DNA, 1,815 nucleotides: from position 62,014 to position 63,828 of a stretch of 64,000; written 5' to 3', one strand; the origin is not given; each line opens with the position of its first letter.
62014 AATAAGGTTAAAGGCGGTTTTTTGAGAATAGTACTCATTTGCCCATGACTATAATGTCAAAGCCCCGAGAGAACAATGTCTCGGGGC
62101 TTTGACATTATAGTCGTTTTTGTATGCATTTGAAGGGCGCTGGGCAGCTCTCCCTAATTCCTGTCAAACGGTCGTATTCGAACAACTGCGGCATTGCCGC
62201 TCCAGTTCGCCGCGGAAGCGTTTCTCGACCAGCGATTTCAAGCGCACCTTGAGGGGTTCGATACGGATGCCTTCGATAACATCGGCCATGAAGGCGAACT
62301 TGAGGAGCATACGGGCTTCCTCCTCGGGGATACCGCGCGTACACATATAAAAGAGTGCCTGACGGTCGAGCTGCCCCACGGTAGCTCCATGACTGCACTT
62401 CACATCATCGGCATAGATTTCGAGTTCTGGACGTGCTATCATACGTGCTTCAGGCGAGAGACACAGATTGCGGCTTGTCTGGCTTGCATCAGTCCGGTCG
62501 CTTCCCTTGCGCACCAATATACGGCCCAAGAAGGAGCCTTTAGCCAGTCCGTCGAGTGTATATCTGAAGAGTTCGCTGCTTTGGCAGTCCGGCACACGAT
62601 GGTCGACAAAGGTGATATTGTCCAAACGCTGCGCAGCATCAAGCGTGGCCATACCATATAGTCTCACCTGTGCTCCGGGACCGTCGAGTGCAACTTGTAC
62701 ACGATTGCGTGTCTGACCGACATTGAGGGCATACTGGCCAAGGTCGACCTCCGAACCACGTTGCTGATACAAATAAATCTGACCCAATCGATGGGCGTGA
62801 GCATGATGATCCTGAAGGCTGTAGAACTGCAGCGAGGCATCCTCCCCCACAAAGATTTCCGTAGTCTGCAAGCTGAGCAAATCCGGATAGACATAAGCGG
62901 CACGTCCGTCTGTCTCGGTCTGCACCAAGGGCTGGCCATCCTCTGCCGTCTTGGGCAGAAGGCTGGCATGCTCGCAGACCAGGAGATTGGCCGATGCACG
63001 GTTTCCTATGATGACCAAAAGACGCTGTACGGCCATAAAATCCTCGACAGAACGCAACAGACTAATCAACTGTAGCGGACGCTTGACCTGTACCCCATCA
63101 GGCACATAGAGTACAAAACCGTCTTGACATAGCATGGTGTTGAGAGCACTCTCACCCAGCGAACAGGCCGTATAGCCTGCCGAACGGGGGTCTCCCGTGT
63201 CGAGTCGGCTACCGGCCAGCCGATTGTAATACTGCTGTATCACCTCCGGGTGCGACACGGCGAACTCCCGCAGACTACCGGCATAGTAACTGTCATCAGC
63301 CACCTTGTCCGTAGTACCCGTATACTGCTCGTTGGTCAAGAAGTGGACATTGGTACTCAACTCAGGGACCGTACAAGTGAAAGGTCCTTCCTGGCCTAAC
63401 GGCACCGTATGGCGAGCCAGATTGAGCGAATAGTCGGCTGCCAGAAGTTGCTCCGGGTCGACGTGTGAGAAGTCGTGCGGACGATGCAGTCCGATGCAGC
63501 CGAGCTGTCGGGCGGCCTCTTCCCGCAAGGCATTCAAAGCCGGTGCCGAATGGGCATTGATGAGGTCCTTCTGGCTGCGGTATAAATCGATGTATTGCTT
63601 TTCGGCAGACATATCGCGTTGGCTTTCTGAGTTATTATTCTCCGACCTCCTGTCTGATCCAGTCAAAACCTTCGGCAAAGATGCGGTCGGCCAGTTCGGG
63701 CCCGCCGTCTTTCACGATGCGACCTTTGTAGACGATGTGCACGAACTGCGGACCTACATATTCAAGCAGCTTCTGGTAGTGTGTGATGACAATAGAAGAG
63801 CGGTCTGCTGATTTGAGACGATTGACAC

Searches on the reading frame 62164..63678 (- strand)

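Call 47: search_protein_families(library=pfam, proteins=[window:62164-63678:-], max_evalue=10)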
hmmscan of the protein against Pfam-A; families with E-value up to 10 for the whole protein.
window:62164-63678:- (504 aa): 5 families
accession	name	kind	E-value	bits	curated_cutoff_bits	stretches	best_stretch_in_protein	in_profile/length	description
PF01458.23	SUFBD_core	-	1.1e-63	215.2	27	1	268-463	37-232/232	SUF system FeS cluster assembly, SufBD core domain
PF19295.5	SufBD_N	-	2.3e-41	141.7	23.5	1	23-204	1-172/172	SufBD protein N-terminal region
PF12518.13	DUF3721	-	0.051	13.8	27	1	53-66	8-21/33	Protein of unknown function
PF01203.25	T2SSN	-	0.084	13.4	29.6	1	306-351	130-175/211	Type II secretion system (T2SS), protein N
PF22921.2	FKRP_N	-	0.16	11.7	27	1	184-237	86-135/245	Fukutin-related protein stem domain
